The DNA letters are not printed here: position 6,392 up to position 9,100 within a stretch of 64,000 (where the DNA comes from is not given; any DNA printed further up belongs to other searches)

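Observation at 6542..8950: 802-aa protein combining an HsdR-N-like PD-(D/E)xK nuclease fold, a P-loop NTPase and a ~500-aa unassigned C-terminal region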

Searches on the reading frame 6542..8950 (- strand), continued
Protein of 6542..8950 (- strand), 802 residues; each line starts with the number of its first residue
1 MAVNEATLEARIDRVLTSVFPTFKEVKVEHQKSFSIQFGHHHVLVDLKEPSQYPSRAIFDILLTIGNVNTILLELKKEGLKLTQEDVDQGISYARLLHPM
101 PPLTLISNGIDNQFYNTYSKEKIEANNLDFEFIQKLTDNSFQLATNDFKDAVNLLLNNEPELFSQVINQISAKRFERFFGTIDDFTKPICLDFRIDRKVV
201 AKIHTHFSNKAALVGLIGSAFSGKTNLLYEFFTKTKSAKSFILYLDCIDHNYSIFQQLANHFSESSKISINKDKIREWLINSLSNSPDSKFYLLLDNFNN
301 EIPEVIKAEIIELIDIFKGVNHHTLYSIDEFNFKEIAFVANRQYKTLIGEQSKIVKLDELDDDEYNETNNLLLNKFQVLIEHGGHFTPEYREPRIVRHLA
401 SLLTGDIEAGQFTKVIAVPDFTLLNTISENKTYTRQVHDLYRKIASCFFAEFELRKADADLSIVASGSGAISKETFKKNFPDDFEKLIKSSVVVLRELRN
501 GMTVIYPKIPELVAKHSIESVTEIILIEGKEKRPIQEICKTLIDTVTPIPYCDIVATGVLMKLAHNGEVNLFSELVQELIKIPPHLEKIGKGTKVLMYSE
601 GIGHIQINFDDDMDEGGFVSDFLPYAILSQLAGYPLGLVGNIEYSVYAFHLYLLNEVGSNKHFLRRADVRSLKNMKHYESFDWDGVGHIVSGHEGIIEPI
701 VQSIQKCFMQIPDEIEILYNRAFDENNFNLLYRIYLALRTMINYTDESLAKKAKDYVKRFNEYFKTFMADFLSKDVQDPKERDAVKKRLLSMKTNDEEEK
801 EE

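Call 62: search_dna_similar(query=window:6542-8950:-, collection=plasmids, mode=protein, max_evalue=0.00001, max_rows=20)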
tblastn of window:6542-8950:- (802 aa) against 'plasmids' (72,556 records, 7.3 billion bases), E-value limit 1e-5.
Records with a match: 16; places in all: 16; records where one place covers at least 80% of the query: 13.
Best place of each record, by identity: <60% 16.
By first word of the organism name: Agrobacterium 11; Rhizobium 1; Pseudomonas 1; Sinorhizobium 1; Escherichia 1; Bradyrhizobium 1.
By predicted mobility (MOB-suite, as given by PLSDB): conjugative 13; non-mobilizable 2; mobilizable 1.
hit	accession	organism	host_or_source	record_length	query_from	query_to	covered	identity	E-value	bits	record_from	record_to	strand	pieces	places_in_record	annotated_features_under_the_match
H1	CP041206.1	Rhizobium sp. NIBRBAC000502774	Genome assembly,Coal mine soil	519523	4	764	95%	23.7%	1e-41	173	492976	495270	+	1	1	hypothetical protein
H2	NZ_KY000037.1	Agrobacterium sp.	-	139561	4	764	95%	23.1%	1e-39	166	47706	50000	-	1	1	type I restriction endonuclease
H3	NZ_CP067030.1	Agrobacterium fabrum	-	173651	4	764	95%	23.1%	1e-39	166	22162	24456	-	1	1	type I restriction endonuclease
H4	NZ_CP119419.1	Agrobacterium fabrum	-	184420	4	764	95%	23.1%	1e-39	166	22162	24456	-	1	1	type I restriction endonuclease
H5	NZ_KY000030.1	Agrobacterium tumefaciens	-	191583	4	764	95%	23.1%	1e-39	166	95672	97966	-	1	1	type I restriction endonuclease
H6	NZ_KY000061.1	Agrobacterium radiobacter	-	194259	4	764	95%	23.1%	1e-39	166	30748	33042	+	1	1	type I restriction endonuclease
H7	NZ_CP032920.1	Agrobacterium tumefaciens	-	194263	4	764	95%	23.1%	1e-39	166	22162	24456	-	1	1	type I restriction endonuclease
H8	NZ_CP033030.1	Agrobacterium tumefaciens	-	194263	4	764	95%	23.1%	1e-39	166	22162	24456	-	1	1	type I restriction endonuclease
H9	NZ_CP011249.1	Agrobacterium tumefaciens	Achillea ptarmica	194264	4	764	95%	23.1%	1e-39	166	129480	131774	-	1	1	type I restriction endonuclease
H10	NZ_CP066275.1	Agrobacterium tumefaciens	-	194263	4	764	95%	23.1%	1e-39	166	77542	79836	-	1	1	type I restriction endonuclease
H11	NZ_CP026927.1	Agrobacterium tumefaciens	Medicago sativa,from a crown gall tumor ...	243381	4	764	95%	23.1%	1e-39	166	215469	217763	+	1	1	type I restriction endonuclease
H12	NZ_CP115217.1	Pseudomonas aeruginosa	Homo sapiens,culture samples from human ...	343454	4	743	92%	23.7%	1e-32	167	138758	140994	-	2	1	hypothetical protein (x2)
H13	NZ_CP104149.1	Sinorhizobium medicae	Trigonella foenum-graecum,cell culture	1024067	5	708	88%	23.0%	2e-35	153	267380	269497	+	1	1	record has no annotation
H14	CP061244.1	Escherichia coli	Homo sapiens,cell culture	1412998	4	592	73%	23.0%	1e-22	112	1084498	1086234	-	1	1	none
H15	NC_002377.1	Agrobacterium tumefaciens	-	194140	4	491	61%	22.6%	4e-26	123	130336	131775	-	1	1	type I restriction endonuclease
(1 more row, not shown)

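Call 63: search_dna_similar(query=window:6542-8950:-, collection=phages, mode=protein, max_evalue=0.00001, max_rows=20)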
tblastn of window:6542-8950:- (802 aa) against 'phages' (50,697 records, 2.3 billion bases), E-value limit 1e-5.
No match.

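Call 64: get_annotated_region(hit=H14, flank=8000)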
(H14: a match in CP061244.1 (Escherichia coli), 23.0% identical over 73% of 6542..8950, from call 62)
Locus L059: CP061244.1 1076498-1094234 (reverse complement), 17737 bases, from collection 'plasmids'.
description: Escherichia coli strain STEC411 plasmid pSTEC411_1, complete sequence
organism: Escherichia coli (NCBI taxid 562)
taxonomy: Bacteria; Pseudomonadota; Gammaproteobacteria; Enterobacterales; Enterobacteriaceae; Escherichia; Escherichia coli
host: -; source: Homo sapiens,cell culture; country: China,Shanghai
typing (MOB-suite, as given by PLSDB): non-mobilizable
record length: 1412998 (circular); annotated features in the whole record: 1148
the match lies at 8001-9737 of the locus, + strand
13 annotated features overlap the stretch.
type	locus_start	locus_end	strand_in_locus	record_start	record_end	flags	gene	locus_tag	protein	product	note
CDS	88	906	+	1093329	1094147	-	-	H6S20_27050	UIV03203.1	hypothetical protein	-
CDS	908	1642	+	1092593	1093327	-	-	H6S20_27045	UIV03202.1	hypothetical protein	-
CDS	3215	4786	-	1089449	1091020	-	-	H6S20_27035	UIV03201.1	IS66 family transposase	-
CDS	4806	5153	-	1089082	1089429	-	tnpB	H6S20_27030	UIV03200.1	IS66 family insertion sequence element accessory protein TnpB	-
CDS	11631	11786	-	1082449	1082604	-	-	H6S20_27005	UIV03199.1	hypothetical protein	-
CDS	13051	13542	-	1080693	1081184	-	-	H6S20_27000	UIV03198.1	site-specific integrase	-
CDS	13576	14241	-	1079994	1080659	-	-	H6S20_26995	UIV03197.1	integrase arm-type DNA-binding domain-containing protein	-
CDS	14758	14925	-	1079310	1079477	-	-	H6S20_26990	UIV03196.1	hypothetical protein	-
CDS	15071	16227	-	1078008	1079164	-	-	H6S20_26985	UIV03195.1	IS3-like element IS600 family transposase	-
CDS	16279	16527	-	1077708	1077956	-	-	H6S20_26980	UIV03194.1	hypothetical protein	-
CDS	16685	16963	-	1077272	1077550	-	-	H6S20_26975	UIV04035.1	DUF4752 family protein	-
CDS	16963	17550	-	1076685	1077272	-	-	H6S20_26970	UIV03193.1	DUF551 domain-containing protein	-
CDS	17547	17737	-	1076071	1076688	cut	-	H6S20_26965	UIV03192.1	hypothetical protein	-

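Call 65: get_annotated_region(hit=H9, flank=6000)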
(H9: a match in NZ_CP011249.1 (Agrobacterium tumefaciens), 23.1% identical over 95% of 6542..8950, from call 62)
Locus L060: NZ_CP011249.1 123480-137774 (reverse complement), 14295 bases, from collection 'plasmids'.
description: Agrobacterium tumefaciens strain Ach5 plasmid pTi, complete sequence
organism: Agrobacterium tumefaciens (NCBI taxid 358)
taxonomy: Bacteria; Pseudomonadota; Alphaproteobacteria; Hyphomicrobiales; Rhizobiaceae; Agrobacterium; Agrobacterium tumefaciens
host: -; source: Achillea ptarmica; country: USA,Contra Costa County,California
typing (MOB-suite, as given by PLSDB): conjugative; replicon rep_cluster_352; relaxase MOBP,MOBQ; mating-pair formation MPF_T
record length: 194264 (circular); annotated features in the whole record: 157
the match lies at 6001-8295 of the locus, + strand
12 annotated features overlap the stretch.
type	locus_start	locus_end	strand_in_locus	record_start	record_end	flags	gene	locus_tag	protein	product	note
CDS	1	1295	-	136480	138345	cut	-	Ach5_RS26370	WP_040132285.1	zeta toxin family protein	-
CDS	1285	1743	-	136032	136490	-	-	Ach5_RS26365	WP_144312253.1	hypothetical protein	-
CDS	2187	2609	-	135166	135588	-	-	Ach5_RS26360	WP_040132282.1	hypothetical protein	-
CDS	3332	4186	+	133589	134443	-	-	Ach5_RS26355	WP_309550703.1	type IV toxin-antitoxin system AbiEi family antitoxin domain-containing protein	-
CDS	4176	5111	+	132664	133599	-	-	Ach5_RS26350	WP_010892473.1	nucleotidyl transferase AbiEii/AbiGii toxin family protein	-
CDS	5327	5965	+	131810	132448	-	-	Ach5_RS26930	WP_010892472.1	hypothetical protein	-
CDS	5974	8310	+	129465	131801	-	-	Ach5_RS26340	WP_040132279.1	type I restriction endonuclease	GO:0006304 - DNA modification [Evidence IEA]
CDS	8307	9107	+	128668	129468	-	-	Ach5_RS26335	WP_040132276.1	TIGR02391 family protein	-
CDS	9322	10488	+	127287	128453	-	-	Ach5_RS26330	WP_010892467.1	ABC-three component system protein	-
CDS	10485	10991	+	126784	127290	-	-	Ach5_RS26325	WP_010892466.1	three component ABC system middle component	-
CDS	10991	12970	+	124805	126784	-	-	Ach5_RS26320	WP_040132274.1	DUF3732 domain-containing protein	-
CDS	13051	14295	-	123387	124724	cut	-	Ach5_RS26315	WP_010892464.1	hypothetical protein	-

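Call 68: search_protein_families(library=padloc, proteins=[L061:9062-11422:+, L060:5974-8310:+, L060:5327-5965:+, L060:8307-9107:+, L061:7402-8418:+, L045:12380-13036:+, L046:9323-9997:+, L009:12373-14019:+], max_evalue=0.01)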
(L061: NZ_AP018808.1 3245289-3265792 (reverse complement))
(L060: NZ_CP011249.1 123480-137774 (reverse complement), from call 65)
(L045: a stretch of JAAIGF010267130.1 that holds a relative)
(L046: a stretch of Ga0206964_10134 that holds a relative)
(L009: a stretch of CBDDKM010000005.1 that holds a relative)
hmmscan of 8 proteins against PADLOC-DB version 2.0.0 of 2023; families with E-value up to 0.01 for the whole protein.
L061:9062-11422:+ (786 aa): 3 families
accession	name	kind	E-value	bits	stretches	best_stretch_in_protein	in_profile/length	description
PDLC03317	MTase_II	-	1.4e-05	21.6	1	69-133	49-114/831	Type II methyltransferase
PDLC03034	MTase_I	-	0.00012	18.5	1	66-172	94-192/672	Type I methyltransferase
PDLC03599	REase_MTase_IIG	-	0.003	13.5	1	77-127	69-119/959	Type IIG restriction enzyme-methyltransferase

L060:5974-8310:+ (778 aa): 1 family
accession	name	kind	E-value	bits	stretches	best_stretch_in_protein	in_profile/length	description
PDLC03317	MTase_II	-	3.8e-05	20.2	1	59-126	44-110/831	Type II methyltransferase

L060:5327-5965:+ (212 aa): 0 families

L060:8307-9107:+ (266 aa): 3 families
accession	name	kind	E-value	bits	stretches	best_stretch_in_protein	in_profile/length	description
PDLC03987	PD-Lambda-3_B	-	1.8e-84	281.2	1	2-260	5-263/270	-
PDLC03988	PD-Lambda-3_B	-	4.5e-62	207.4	1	3-215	6-218/222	-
PDLC02412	Aga_HEPN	-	2.1e-16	57.9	1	140-260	255-379/382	Class II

L061:7402-8418:+ (338 aa): 0 families

L045:12380-13036:+ (218 aa): 0 families

L046:9323-9997:+ (224 aa): 0 families

L009:12373-14019:+ (548 aa): 1 family
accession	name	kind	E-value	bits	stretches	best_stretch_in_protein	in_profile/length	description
PDLC04985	PDC-S27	-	0.0011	16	0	403-461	396-454/484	-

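Call 88: find_encoding_contigs(protein=P0002, flank=8000, max_places=3)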
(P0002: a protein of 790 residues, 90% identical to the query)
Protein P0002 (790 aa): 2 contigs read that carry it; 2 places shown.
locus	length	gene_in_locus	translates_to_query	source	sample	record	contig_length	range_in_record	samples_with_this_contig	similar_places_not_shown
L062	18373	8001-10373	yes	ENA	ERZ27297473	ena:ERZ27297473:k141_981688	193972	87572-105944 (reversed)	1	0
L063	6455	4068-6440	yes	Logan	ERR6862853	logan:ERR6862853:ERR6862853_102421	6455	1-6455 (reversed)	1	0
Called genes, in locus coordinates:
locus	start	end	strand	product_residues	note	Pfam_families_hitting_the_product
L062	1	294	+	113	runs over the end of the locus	PF07332:Phage_holin_3_6 (weak)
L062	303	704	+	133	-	-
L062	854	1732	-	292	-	PF00112:Peptidase_C1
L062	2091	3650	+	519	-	PF00884:Sulfatase, PF16347:SGSH_C (weak)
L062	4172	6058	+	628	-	PF02463:SMC_N, PF11398:DUF2813, PF13175:AAA_15, PF13476:AAA_23, PF13555:AAA_29 (weak), PF13304:AAA_21, PF20469:OLD-like_TOPRIM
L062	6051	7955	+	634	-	PF00580:UvrD-helicase, PF13245:AAA_19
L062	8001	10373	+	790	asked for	-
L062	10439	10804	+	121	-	-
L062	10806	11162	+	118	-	PF05717:TnpB_IS66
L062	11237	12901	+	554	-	PF13007:LZ_Tnp_IS66, PF03050:DDE_Tnp_IS66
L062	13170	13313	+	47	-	-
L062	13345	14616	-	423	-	PF04734:Ceramidase_alk (faint)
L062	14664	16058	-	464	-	PF04734:Ceramidase_alk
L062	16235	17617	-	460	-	PF10142:PhoPQ_related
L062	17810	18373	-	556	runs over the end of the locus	PF12741:SusD-like, PF12771:SusD-like_2, PF12741:SusD-like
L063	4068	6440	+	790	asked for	-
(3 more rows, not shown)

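Call 89: find_encoding_contigs(protein=P0004, flank=8000, max_places=3)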
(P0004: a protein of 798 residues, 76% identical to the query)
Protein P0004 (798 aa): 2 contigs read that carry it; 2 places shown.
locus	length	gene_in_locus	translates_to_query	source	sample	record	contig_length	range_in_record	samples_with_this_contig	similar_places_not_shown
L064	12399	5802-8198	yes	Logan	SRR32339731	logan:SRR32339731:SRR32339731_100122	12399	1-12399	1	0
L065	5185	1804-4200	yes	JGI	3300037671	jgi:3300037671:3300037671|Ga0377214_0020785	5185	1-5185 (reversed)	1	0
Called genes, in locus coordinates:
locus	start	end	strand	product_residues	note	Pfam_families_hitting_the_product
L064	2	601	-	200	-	?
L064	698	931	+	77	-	PF12844:HTH_19 (faint), PF01381:HTH_3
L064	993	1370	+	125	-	-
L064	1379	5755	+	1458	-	-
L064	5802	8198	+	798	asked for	-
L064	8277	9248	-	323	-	-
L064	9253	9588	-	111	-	-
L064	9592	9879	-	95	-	-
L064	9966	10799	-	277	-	-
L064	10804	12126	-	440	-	PF17293:Arm-DNA-bind_5 (weak), PF13102:Phage_int_SAM_5, PF00589:Phage_integrase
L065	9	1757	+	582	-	-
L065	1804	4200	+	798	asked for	-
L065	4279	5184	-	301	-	?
